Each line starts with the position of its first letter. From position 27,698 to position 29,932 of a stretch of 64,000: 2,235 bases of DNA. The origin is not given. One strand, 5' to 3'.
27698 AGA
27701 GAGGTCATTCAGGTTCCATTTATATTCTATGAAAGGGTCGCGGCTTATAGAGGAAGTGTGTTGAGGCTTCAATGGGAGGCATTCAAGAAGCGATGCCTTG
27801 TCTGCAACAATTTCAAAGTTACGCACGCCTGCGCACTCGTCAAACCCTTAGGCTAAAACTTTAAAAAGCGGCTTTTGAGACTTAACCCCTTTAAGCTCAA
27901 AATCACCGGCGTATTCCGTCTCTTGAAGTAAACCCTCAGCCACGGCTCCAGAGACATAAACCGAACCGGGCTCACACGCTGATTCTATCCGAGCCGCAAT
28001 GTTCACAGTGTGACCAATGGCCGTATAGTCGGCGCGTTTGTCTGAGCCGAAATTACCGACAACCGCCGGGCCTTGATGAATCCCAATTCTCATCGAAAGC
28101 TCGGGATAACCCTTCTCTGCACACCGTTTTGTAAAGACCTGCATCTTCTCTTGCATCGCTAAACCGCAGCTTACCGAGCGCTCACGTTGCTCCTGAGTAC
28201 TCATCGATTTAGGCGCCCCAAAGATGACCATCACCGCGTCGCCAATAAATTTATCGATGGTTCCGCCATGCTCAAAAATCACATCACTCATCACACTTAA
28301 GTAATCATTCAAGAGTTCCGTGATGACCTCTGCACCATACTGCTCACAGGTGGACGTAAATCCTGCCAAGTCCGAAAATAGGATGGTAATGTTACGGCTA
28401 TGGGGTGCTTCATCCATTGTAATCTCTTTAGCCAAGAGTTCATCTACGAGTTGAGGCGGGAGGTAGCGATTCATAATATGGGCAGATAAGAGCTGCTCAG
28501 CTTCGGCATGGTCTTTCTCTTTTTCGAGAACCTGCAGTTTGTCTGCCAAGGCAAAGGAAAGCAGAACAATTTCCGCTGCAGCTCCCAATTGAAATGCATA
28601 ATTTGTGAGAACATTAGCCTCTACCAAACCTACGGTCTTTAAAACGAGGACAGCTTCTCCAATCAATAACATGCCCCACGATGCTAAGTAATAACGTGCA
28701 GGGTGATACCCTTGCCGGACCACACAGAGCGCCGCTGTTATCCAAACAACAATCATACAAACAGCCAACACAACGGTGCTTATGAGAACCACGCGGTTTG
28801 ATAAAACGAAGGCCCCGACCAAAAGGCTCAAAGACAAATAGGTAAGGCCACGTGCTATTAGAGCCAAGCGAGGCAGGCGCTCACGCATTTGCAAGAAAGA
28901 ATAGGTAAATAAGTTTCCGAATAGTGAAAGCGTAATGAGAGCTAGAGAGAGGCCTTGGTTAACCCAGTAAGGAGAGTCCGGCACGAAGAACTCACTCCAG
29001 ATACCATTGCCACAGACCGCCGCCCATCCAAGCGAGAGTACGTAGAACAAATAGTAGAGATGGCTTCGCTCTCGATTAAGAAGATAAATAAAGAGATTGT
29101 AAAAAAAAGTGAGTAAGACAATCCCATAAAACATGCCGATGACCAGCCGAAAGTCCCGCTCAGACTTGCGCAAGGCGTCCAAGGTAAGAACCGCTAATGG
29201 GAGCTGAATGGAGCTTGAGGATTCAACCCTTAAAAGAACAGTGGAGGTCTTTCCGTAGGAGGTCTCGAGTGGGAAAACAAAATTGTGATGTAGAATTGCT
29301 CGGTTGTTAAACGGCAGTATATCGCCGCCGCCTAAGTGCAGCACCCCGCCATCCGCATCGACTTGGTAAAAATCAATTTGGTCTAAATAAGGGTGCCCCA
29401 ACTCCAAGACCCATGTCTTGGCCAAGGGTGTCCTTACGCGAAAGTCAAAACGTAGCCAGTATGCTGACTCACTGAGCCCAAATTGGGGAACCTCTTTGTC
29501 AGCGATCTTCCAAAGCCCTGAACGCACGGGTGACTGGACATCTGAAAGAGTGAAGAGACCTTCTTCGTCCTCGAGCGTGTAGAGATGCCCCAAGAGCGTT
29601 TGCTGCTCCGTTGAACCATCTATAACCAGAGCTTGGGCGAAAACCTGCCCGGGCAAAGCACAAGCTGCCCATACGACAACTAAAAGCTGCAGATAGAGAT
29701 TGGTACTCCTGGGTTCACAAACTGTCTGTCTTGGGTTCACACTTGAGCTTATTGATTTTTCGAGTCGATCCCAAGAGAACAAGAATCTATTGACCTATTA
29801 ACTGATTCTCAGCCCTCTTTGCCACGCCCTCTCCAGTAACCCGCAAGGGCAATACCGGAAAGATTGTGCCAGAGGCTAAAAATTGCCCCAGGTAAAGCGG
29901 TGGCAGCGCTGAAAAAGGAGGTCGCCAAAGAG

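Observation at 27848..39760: Dense cyclic-nucleotide signalling neighbourhood: three class III cyclases, a BASS transporter, a receiver and a cyclase-STAND-TPR fusion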

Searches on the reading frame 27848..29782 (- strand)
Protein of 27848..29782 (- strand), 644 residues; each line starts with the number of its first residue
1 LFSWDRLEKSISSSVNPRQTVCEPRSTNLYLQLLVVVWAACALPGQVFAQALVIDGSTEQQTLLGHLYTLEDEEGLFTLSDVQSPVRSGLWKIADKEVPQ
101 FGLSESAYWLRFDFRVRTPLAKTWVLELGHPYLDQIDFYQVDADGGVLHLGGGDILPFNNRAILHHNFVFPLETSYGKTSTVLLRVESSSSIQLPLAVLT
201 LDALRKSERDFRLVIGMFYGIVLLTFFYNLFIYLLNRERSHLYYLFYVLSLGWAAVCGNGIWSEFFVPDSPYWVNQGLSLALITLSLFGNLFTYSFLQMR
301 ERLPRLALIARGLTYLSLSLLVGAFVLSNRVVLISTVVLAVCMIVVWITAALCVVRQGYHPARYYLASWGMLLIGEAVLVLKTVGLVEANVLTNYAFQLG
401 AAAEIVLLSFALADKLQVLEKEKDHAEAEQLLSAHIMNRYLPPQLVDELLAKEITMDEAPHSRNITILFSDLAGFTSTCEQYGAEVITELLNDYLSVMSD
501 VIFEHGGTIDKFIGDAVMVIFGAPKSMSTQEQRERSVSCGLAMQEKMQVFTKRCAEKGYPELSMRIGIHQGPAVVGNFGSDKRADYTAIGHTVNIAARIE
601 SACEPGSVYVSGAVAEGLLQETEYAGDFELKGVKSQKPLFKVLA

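Call 3: search_protein_families(library=pfam, proteins=[window:27848-29782:-], max_evalue=0.01)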
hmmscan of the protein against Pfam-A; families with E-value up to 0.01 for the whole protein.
window:27848-29782:- (644 aa): 3 families
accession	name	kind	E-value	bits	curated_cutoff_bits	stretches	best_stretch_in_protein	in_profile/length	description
PF07695.17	7TMR-DISM_7TM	-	1.2e-41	143.4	29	1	213-415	3-205/205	7TM diverse intracellular signalling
PF07696.17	7TMR-DISMED2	-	1.9e-35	122.2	22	1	66-199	3-135/136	7TMR-DISM extracellular 2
PF00211.25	Guanylate_cyc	-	4.3e-29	101.8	21.9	1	461-635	5-175/183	Adenylate and Guanylate cyclase catalytic domain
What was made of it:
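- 27848..29782 (-): 7TMR-DISM receptor adenylyl cyclase: signal peptide, DISMED2 ectodomain, 7TM and a class IIIb cyclase domain. The probable start is the GTG at 29740. In 630-aa numbering the key residues are D457, K497, D501, T573, N580 and R584. Pfam (call 3).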

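Call 9: search_solved_structures(query=window:27848-29782:-, show_alignments=2)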
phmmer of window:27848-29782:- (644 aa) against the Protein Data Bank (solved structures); distinct sequences matched with E-value up to 0.001: 64 (the best 60 are shown).
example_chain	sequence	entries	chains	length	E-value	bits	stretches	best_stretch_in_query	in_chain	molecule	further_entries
1wc1_A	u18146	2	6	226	1.1e-41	146.3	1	453-634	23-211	ADENYLATE CYCLASE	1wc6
1wc0_A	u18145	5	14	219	4.7e-40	140.9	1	459-634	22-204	ADENYLATE CYCLASE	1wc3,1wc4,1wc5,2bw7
3r5g_A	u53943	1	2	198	1.8e-39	139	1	463-614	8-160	CyaB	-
6fht_A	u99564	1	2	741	7e-38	133.8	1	436-634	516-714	Bacteriophytochrome,Adenylate cyclase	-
2w01_A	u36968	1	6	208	2.7e-36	128.5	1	462-635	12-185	ADENYLATE CYCLASE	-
8buz_A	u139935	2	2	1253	6.7e-19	71.1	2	461-616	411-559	Adenylate cyclase type 8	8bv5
8sl3_A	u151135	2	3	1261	2.1e-18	69.4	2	408-620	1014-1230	Adenylate cyclase type 5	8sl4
5x4t_A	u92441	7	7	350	8.1e-18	67.5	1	434-605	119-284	Photoactivated adenylyl cyclase | Family 3 adenylate cyclase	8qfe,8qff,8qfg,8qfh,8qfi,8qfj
9f1z_A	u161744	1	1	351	8.2e-18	67.5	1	434-605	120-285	Family 3 adenylate cyclase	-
5x4u_A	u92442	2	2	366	9.1e-18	67.3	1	434-605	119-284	Photoactivated adenylyl cyclase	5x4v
4yus_A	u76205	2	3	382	1e-17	67.2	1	434-605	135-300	Family 3 adenylate cyclase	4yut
9f1w_A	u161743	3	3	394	1.1e-17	67.1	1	434-605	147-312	Family 3 adenylate cyclase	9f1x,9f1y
8fx4_D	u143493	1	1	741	1.1e-16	63.8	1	432-632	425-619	Guanylyl cyclase C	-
9bcv_A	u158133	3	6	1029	1.6e-16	63.2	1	413-633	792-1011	Atrial natriuretic peptide receptor 1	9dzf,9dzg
9dzh_A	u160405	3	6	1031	1.6e-16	63.2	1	413-633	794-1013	Atrial natriuretic peptide receptor 1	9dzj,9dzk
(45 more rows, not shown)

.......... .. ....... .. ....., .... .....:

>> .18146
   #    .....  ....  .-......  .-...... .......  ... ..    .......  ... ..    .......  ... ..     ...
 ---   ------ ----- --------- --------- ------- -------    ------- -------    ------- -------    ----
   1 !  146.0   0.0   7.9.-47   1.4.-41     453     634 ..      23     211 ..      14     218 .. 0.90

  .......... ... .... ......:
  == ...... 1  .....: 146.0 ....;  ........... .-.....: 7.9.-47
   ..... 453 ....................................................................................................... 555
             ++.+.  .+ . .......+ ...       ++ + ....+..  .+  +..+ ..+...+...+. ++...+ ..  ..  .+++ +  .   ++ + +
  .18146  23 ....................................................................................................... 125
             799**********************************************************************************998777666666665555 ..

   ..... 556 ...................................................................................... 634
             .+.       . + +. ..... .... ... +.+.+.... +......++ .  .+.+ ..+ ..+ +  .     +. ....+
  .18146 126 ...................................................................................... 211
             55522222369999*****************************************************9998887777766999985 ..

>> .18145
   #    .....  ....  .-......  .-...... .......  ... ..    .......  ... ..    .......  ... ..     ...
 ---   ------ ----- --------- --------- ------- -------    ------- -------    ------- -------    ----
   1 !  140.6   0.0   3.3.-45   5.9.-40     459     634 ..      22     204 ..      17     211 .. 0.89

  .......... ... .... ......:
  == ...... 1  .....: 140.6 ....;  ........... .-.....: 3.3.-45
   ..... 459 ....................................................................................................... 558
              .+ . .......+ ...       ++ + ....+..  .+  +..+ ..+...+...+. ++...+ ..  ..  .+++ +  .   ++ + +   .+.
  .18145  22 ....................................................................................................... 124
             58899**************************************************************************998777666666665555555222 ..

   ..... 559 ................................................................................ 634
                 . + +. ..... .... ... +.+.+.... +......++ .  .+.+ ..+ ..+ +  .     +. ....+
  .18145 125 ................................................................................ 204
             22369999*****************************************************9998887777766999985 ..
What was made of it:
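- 27848..29782 (-): The best PDB match is Spirulina CyaC 1wc1 at 1.1e-41, with aligned catalytic motifs (call 9).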

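Call 19: find_homologous_proteins(query=window:27848-29782:-, max_evalue=1e-10)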
Query window:27848-29782:- (644 aa): 227 proteins with E <= 1e-10 among 8000 candidates; the best 120 are listed.
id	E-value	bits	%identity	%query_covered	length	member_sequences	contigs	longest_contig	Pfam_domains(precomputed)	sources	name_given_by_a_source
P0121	0.0e+0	1412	100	98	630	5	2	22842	PF07696.18,PF07695.18,PF00211.26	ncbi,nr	ncbi:MAG: hypothetical protein HOI23_17160 [Deltaproteobacteria bacterium]|nr:hypothetical protein [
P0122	0.0e+0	1101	77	96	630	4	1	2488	PF07696.18,PF07695.18,PF00211.26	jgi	jgi:class 3 adenylate cyclase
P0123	1.0e-251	855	62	94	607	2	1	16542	PF07696.18,PF07695.18,PF00211.26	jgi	-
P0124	4.9e-156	539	57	65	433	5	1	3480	PF07695.18,PF00211.26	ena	-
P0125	2.8e-101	358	50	35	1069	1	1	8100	PF07696.18,PF07695.18,PF02518.32,PF00512.32,PF00211.26,PF00072.31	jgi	-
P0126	5.7e-74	268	30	89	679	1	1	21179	PF07696.18,PF07695.18,PF00211.26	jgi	jgi:class 3 adenylate cyclase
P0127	1.1e-71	260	30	92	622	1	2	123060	PF07696.18,PF07695.18,PF00211.26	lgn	-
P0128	3.7e-66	242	30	83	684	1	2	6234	PF07696.18,PF07695.18,PF00211.26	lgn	-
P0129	2.4e-63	233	53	33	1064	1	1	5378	PF07695.18,PF02518.32,PF00512.32,PF00211.26,PF00072.31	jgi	jgi:signal transduction histidine kinase/class 3 adenylate cyclase/two-component SAPR family respons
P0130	2.5e-63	233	28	92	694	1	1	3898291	PF07696.18,PF07695.18,PF00211.26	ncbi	-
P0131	1.3e-54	204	35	57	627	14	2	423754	PF07696.18,PF07695.18,PF00990.27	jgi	jgi:diguanylate cyclase (GGDEF)-like protein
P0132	4.8e-53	199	31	68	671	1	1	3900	PF07696.18,PF07695.18,PF02518.32,PF00512.32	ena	-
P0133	4.8e-51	192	29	69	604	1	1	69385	PF07696.18,PF07695.18,PF00990.27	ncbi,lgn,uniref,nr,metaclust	ncbi:sensor domain-containing diguanylate cyclase [Hahella ganghwensis]|uniref:sensor domain-contain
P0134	3.0e-50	190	32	59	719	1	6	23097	PF07696.18,PF07695.18,PF02518.32,PF00512.32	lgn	-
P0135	1.3e-46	178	31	63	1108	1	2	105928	PF07696.18,PF13581.13,PF07695.18,PF02518.32,PF00512.32,PF13589.13,PF00072.31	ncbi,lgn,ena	-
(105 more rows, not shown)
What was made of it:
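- Closest known: 7TMR-DISM receptors. Same: The same DISMED2-7TM-cyclase architecture exists in other lineages at 26-30% identity (call 19).
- Closest known: 7TMR-DISM receptors. Different: Most relatives carry histidine-kinase or GGDEF outputs (call 19).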

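Call 20: find_encoding_contigs(protein=P0127, flank=6000, max_places=1)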
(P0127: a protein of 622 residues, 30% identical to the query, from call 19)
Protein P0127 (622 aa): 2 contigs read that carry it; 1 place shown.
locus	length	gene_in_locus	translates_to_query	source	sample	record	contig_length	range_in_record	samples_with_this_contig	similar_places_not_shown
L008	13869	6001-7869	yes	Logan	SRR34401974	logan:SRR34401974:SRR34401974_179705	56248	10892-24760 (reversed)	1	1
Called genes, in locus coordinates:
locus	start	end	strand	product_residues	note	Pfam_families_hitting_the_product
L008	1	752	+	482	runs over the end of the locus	PF00474:SSF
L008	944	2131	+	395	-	PF00682:HMGL-like, PF22615:IPMS_D2, PF22617:HCS_D2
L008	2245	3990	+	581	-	PF07969:Amidohydro_3 (faint), PF01979:Amidohydro_1 (weak)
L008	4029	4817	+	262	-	PF14257:DUF4349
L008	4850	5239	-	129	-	PF12680:SnoaL_2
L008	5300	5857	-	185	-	PF00440:TetR_N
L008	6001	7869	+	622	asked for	PF07696:7TMR-DISMED2, PF07695:7TMR-DISM_7TM, PF00211:Guanylate_cyc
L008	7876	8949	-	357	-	PF09423:PhoD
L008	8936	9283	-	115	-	-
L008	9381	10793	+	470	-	PF00270:DEAD, PF04851:ResIII, PF00271:Helicase_C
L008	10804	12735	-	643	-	PF00890:FAD_binding_2, PF01266:DAO (weak), PF02910:Succ_DH_flav_C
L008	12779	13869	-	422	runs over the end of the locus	PF00211:Guanylate_cyc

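Call 21: find_encoding_contigs(protein=P0130, flank=6000, max_places=1)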
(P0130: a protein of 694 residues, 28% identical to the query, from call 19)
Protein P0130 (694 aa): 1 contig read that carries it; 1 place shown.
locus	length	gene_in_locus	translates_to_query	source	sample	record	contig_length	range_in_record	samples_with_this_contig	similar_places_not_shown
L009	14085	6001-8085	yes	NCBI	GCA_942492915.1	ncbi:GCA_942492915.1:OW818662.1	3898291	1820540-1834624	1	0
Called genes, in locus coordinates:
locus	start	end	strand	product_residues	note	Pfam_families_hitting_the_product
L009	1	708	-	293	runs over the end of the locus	PF09995:MPAB_Lcp_cat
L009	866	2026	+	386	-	PF02678:Pirin, PF05726:Pirin_C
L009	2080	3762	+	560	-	PF03109:ABC1, PF27536:UbiB_helical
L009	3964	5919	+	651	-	PF03979:Sigma70_r1_1, PF00140:Sigma70_r1_2, PF04542:Sigma70_r2, PF04539:Sigma70_r3, PF04545:Sigma70_r4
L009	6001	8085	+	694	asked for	PF07696:7TMR-DISMED2, PF07695:7TMR-DISM_7TM, PF00211:Guanylate_cyc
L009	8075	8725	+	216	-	PF00730:HhH-GPD, PF00633:HHH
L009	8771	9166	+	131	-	PF15071:TMEM220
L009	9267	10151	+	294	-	PF00487:FA_desaturase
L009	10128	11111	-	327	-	-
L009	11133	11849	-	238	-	PF02470:MlaD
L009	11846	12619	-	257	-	PF00005:ABC_tran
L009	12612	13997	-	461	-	PF00919:UPF0004, PF04055:Radical_SAM, PF01938:TRAM (weak)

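Call 22: find_encoding_contigs(protein=P0126, flank=6000, max_places=1)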
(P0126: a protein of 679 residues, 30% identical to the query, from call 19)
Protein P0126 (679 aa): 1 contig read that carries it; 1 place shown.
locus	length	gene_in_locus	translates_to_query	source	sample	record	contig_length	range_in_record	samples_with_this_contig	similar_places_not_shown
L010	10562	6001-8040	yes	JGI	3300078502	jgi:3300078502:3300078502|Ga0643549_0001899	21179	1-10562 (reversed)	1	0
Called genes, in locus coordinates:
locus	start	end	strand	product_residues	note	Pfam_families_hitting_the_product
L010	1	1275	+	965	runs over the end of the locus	PF02347:GDC-P, PF00266:Aminotran_5 (faint), PF02347:GDC-P, PF21478:GcvP2_C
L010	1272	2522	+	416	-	PF01979:Amidohydro_1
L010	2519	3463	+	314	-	PF00561:Abhydrolase_1 (faint), PF12146:Hydrolase_4, PF12697:Abhydrolase_6 (weak)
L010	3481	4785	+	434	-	PF13581:HATPase_c_2, PF00027:cNMP_binding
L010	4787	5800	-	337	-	-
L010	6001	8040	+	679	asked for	PF07696:7TMR-DISMED2, PF07695:7TMR-DISM_7TM, PF00211:Guanylate_cyc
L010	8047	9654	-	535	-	PF05262:Borrelia_P83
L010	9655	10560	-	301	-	?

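Call 23: find_related_loci(query=window:27848-29740:-, collection=metagenome_contigs, flank=10000)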
Query window:27848-29740:- (630 aa) in metagenome_contigs; peptide patterns used: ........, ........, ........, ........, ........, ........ (x = any residue, [..] = any of these).
600 stretches matched a pattern (row limit reached: there are more); 46 encode a relative of the query (tblastn E <= 1e-3); 46 distinct loci.
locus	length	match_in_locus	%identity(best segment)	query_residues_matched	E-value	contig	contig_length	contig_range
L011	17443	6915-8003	31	81-443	8e-53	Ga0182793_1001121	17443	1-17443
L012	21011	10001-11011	31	80-415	5e-53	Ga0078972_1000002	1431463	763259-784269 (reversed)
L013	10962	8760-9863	32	75-443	5e-51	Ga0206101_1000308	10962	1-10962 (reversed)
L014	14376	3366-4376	30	80-415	5e-51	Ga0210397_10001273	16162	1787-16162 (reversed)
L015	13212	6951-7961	30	80-415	6e-51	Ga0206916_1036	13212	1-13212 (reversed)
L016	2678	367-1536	30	19-417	3e-50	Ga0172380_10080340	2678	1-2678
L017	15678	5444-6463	31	77-417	6e-49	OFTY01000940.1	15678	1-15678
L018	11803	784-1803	31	77-417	5e-49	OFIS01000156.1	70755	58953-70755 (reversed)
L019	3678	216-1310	28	67-433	1e-48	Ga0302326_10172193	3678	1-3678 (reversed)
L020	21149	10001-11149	30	29-417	3e-48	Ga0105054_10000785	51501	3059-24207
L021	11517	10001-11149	30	29-417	4e-48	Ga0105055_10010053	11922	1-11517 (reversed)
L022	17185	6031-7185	30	23-417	9e-47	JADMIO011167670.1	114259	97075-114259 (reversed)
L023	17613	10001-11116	31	84-454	9e-46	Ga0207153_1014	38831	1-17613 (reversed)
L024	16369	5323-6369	29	81-430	1e-45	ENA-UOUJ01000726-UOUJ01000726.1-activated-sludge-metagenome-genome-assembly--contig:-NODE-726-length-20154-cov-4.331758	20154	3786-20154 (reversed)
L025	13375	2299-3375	30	51-413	4e-45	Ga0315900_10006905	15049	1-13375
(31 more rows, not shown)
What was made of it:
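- Tried and rejected: The metagenome scan with the DISM cyclase (call 23) was swamped by a generic 7TM motif.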

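Call 33: search_protein_families(library=ncbifam, proteins=[window:27848-29740:-], max_evalue=0.01)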
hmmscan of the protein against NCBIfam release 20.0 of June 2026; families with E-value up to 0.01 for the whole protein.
window:27848-29740:- (630 aa): 2 families
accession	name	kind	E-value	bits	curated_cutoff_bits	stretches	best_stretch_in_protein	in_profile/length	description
TIGR03903.1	TOMM_kin_cyc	equivalog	8.5e-10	37.1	705.75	1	447-629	284-463/1267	TOMM system kinase/cyclase fusion protein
NF058673.1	LipAdnlyCyLipJMY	equivalog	3.6e-05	22.6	800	1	451-622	296-443/449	bifunctional lipase/adenylate cyclase LipJ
